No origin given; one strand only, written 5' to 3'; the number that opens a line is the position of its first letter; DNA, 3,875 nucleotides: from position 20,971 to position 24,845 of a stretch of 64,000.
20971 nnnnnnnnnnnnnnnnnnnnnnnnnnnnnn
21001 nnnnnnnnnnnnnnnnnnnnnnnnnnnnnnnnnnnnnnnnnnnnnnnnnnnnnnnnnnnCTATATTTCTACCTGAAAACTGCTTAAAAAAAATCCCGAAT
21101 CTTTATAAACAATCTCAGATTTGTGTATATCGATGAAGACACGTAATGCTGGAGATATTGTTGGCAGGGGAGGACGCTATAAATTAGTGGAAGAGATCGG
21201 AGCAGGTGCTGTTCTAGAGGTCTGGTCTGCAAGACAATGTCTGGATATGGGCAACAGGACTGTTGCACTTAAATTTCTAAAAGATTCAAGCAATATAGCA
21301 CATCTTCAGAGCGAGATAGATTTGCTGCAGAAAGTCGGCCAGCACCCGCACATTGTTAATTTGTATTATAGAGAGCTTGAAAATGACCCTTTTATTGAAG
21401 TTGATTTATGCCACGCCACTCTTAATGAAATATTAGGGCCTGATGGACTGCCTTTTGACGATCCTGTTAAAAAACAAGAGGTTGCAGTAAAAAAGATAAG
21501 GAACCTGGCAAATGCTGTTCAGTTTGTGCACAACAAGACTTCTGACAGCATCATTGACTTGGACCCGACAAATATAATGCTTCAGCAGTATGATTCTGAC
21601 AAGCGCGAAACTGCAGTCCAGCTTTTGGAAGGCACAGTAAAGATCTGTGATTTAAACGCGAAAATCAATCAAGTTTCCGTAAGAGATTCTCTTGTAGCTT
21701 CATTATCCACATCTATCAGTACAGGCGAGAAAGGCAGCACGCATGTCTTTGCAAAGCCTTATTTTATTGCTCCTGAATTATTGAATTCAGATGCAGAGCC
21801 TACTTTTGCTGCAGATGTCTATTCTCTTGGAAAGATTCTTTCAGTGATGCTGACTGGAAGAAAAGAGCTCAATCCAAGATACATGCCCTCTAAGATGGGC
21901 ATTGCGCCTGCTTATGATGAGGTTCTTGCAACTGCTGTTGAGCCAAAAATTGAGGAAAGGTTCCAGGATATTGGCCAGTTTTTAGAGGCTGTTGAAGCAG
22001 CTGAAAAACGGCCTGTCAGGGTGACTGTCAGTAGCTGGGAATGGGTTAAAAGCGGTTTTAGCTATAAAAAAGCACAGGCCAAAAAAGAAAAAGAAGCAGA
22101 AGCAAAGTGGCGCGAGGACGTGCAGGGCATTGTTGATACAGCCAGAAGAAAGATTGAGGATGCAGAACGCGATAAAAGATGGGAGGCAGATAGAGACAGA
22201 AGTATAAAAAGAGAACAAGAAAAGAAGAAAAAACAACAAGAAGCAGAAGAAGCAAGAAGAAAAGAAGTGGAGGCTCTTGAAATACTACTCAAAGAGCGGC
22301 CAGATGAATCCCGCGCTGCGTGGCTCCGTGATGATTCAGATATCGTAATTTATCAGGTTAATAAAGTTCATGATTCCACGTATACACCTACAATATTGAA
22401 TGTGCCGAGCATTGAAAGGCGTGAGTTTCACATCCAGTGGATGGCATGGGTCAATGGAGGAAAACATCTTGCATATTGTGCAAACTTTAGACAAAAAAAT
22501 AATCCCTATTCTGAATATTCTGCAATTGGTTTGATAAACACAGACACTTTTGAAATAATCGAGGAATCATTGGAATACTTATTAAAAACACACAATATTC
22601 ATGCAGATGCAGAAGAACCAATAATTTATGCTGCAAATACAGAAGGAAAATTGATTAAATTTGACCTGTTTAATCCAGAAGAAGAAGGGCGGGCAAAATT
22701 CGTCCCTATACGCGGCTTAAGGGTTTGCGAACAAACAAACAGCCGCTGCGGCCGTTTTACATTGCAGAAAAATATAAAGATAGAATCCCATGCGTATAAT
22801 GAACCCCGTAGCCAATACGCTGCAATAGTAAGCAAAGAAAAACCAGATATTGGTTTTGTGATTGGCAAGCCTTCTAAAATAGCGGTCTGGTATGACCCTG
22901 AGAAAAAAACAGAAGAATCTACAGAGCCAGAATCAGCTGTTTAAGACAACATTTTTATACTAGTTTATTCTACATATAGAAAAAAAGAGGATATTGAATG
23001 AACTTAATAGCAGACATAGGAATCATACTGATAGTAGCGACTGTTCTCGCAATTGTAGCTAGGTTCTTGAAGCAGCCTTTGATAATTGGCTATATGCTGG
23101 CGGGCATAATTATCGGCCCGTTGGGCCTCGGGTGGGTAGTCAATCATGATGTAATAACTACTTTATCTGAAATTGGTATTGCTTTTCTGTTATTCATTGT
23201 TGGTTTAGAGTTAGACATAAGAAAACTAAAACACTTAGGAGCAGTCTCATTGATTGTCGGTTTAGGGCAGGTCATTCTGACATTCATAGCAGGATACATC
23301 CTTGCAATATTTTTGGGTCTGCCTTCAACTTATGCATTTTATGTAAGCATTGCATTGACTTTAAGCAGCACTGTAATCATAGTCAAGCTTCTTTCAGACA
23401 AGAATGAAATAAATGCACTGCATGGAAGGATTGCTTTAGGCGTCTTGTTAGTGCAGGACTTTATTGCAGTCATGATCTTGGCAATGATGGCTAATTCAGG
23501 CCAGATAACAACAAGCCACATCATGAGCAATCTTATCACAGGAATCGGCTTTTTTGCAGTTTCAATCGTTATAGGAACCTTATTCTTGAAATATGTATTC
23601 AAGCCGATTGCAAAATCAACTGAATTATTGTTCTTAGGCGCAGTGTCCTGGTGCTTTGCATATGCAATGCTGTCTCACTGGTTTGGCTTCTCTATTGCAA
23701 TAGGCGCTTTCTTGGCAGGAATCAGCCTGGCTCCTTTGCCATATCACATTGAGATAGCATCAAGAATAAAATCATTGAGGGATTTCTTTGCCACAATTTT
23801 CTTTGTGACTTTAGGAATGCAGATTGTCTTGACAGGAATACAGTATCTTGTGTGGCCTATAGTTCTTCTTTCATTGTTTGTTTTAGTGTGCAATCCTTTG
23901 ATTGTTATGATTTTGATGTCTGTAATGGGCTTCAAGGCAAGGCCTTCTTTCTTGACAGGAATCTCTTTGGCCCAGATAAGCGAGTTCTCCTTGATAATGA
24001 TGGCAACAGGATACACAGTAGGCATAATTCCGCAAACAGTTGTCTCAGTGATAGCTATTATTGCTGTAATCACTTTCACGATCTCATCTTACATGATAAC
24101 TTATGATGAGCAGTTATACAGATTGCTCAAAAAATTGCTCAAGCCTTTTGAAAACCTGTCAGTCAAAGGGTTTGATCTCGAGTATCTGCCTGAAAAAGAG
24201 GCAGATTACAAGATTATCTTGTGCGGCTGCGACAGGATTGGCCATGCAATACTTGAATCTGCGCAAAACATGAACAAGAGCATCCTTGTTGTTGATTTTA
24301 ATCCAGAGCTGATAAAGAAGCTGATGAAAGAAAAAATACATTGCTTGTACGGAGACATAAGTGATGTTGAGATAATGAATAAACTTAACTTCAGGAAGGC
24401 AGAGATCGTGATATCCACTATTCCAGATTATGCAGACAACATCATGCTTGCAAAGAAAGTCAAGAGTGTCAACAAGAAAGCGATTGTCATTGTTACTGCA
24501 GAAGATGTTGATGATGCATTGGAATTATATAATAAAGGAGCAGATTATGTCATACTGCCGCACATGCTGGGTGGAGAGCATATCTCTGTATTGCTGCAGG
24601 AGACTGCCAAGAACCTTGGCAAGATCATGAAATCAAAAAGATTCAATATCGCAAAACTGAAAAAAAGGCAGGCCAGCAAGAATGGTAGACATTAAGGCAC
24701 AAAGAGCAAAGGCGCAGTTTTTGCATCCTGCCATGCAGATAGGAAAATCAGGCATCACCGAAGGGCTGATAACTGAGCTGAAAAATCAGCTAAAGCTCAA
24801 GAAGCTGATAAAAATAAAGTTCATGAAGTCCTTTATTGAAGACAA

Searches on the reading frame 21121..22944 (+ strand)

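Call 6: search_protein_families(library=ncbifam, proteins=[window:21121-22944:+], max_evalue=0.001)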
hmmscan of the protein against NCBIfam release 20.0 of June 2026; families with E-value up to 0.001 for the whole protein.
window:21121-22944:+ (607 aa): 4 families
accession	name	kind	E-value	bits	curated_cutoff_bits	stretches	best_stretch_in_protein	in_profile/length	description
NF047741.1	antiphage_MADS6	equivalog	8.3e-14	51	460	2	17-92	494-569/612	methylation-associated defense system protein kinase MAD6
NF033483.0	PknB_PASTA_kin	equivalog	1.2e-09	37.7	450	1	17-157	6-143/563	Stk1 family PASTA domain-containing Ser/Thr kinase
NF052427.1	StpK7MSMEG_1200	equivalog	5.3e-07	28.5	900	0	18-157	7-144/601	serine/threonine protein kinase StpK7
NF038150.1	lanthi_synth_IV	equivalog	5.2e-06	25.1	650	1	202-357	349-497/851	class IV lanthionine synthetase LanL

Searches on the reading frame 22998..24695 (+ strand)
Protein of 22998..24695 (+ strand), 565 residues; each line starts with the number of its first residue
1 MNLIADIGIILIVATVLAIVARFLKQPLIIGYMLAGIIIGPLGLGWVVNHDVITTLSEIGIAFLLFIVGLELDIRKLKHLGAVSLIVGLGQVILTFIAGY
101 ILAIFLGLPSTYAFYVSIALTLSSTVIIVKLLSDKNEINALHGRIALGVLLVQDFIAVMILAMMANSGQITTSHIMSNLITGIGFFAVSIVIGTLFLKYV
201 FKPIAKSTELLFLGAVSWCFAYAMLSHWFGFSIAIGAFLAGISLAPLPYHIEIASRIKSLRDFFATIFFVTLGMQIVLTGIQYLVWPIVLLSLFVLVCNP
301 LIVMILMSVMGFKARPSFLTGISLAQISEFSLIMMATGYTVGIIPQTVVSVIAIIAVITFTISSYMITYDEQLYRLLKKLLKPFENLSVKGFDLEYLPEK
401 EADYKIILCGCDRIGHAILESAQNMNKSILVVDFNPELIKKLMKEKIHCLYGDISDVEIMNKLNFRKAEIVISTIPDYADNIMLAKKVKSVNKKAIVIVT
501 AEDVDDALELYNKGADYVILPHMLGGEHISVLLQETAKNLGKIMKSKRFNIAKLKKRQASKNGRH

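Call 6: search_protein_families(library=ncbifam, proteins=[window:22998-24695:+], max_evalue=0.001)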
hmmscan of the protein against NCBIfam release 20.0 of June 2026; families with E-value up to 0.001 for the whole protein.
window:22998-24695:+ (565 aa): 10 families
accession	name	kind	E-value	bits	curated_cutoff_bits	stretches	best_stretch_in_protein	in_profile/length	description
NF002924.0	PRK03562.1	equivalog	3.4e-61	207.5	752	1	9-516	12-515/623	glutathione-regulated potassium-efflux system protein KefC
TIGR00932.1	2a37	subfamily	2.3e-50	171.7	238.3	1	12-276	2-274/275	monovalent cation:proton antiporter-2 (CPA2) family protein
NF002973.0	PRK03659.1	equivalog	2.5e-48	165.1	804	1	8-514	10-511/602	glutathione-regulated potassium-efflux system protein KefB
NF007950.1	PRK10669.1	equivalog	9.4e-46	156.8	700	1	3-520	7-534/547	YbaL family putative K(+) efflux transporter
NF045626.1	FeTrans_MagA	equivalog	1.6e-42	145.9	700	1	8-368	12-375/386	iron transporter MagA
NF007039.0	PRK09496.3-2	equivalog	2.1e-08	33.4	293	1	405-534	2-136/446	Trk system potassium transporter TrkA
NF007034.0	PRK09496.2-1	subfamily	5e-06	25.7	344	1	405-530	2-125/445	Trk system potassium transporter TrkA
NF007031.0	PRK09496.1-2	equivalog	6.4e-06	25.5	289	1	405-475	2-73/458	Trk system potassium transporter TrkA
NF007038.0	PRK09496.2-6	equivalog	1.4e-05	24.1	374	1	405-537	2-139/445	Trk system potassium transporter TrkA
NF007032.0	PRK09496.1-4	equivalog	0.00024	20.2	309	1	402-509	230-339/457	Trk system potassium transporter TrkA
